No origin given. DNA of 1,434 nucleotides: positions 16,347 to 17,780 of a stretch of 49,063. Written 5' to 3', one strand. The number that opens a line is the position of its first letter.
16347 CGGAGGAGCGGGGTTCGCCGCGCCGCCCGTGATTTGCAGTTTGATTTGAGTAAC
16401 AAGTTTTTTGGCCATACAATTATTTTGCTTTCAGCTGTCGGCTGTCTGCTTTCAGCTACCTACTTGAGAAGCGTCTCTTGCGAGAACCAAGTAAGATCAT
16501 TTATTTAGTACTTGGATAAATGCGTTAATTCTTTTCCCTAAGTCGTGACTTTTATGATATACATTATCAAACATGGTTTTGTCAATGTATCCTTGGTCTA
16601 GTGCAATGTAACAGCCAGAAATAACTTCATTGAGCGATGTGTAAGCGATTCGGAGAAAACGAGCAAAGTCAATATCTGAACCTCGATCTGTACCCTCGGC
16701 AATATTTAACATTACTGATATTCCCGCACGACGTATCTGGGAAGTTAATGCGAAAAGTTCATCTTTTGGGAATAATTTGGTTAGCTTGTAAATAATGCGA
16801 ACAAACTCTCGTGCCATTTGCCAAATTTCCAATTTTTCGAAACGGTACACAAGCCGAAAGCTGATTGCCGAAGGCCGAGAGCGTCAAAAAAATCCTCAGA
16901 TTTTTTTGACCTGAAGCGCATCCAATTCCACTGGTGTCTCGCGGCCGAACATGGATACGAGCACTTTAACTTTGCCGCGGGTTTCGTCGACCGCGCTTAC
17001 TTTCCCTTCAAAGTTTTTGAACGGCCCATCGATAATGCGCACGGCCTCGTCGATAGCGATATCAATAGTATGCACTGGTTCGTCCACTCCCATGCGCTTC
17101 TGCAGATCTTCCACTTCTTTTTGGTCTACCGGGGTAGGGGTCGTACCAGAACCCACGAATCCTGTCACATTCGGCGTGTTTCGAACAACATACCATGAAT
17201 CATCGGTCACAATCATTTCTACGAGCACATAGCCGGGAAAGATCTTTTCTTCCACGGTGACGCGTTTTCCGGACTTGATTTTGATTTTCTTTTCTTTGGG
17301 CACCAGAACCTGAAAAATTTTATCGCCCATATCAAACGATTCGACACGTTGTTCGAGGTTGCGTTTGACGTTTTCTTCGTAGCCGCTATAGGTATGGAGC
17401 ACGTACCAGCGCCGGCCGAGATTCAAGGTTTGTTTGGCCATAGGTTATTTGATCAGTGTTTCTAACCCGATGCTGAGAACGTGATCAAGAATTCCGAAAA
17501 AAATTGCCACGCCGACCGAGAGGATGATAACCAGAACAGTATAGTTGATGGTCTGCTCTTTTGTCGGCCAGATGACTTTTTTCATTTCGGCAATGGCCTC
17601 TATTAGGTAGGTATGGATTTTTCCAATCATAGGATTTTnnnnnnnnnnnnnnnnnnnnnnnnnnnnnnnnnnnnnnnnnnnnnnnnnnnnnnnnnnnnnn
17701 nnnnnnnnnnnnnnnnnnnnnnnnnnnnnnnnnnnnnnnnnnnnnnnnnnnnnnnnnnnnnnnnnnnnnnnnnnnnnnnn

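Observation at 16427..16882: Four-helix-bundle (23S-IVS / Avd family) gene boxed by inverted 5x7-nt heptamer arrays, inside the nusG-rplK spacer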

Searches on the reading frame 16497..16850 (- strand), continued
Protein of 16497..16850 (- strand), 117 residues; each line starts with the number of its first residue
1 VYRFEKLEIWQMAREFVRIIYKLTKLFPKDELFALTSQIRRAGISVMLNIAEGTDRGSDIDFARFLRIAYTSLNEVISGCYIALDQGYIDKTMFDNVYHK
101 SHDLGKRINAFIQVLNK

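Call 66: search_solved_structures(query=window:16497-16850:-, max_evalue=0.001)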
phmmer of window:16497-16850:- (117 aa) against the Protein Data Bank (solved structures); distinct sequences matched with E-value up to 0.001: 2.
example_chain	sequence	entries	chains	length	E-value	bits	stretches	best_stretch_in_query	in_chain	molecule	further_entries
2gsc_A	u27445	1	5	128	1.3e-18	70.4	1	4-95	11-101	Putative uncharacterized protein XCC0516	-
2rld_A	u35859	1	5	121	5.6e-06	29.8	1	15-113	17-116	Uncharacterized protein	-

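Call 86: list_cluster_members(proteins=[P0001])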
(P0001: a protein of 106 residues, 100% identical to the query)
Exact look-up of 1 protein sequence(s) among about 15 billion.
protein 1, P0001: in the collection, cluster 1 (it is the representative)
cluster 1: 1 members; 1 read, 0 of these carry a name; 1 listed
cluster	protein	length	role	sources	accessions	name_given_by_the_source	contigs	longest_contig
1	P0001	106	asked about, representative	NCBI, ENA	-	-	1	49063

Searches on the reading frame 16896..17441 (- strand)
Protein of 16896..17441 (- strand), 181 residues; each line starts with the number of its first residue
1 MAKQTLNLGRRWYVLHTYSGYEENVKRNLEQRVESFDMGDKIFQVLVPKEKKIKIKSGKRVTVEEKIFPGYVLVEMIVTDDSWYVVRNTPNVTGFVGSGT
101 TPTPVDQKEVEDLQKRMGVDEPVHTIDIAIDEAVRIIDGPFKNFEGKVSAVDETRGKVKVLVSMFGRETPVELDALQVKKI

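Call 4: search_protein_families(library=pfam, proteins=[window:16896-17441:-])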
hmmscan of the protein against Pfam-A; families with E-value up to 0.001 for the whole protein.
window:16896-17441:- (181 aa): 3 families
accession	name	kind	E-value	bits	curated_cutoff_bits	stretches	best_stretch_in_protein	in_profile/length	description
PF02357.24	NusG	-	4.8e-31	107.6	22.2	1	11-113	2-92/93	Transcription termination factor nusG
PF00467.35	KOW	-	1.7e-06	28.1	22.3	1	132-160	3-29/32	KOW motif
PF23284.2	KOW2_Spt5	-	0.00034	20.8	28.9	0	133-180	4-49/50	Transcription elongation factor SPT5, second KOW domain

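Call 53: find_related_loci(query=window:16896-17441:-, collection=metagenome_contigs, flank=2000)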
Query window:16896-17441:- (181 aa) in metagenome_contigs; peptide patterns used: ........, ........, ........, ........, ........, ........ (x = any residue, [..] = any of these).
600 stretches matched a pattern (row limit reached: there are more); 580 encode a relative of the query (tblastn E <= 1e-3); the best 80 are kept; 80 distinct loci.
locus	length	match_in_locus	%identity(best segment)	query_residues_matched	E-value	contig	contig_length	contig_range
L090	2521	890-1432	90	1-181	8e-113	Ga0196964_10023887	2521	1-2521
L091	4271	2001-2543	86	1-181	9e-106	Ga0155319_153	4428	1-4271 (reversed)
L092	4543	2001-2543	83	1-181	3e-105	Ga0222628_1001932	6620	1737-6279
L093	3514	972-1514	86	1-181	2e-105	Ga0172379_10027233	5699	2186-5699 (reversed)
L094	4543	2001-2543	85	1-181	3e-103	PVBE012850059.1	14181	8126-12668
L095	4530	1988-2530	84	1-181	2e-102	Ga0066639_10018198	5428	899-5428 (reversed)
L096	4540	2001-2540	84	1-180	3e-102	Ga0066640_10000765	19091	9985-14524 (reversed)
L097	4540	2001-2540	81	1-180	5e-101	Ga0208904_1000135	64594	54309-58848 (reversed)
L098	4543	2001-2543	82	1-181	5e-101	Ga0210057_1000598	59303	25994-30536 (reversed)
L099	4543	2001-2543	81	1-181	9e-101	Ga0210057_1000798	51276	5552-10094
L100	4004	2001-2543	82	1-181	6e-101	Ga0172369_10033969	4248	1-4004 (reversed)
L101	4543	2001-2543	82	1-181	1e-100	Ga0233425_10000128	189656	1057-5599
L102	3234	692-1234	85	1-181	3e-101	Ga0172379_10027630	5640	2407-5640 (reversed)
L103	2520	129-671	82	1-181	7e-104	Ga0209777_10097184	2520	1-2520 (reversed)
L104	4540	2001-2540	83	1-180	1e-100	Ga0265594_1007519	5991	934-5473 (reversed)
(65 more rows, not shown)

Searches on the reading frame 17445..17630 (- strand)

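Call 4: search_protein_families(library=pfam, proteins=[window:17445-17630:-])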
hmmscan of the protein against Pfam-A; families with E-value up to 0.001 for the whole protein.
window:17445-17630:- (61 aa): 1 family
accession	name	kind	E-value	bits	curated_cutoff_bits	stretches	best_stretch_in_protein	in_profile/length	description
PF00584.25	SecE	-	2.3e-18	66.3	22.7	1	7-59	2-54/55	SecE/Sec61-gamma subunits of protein translocation complex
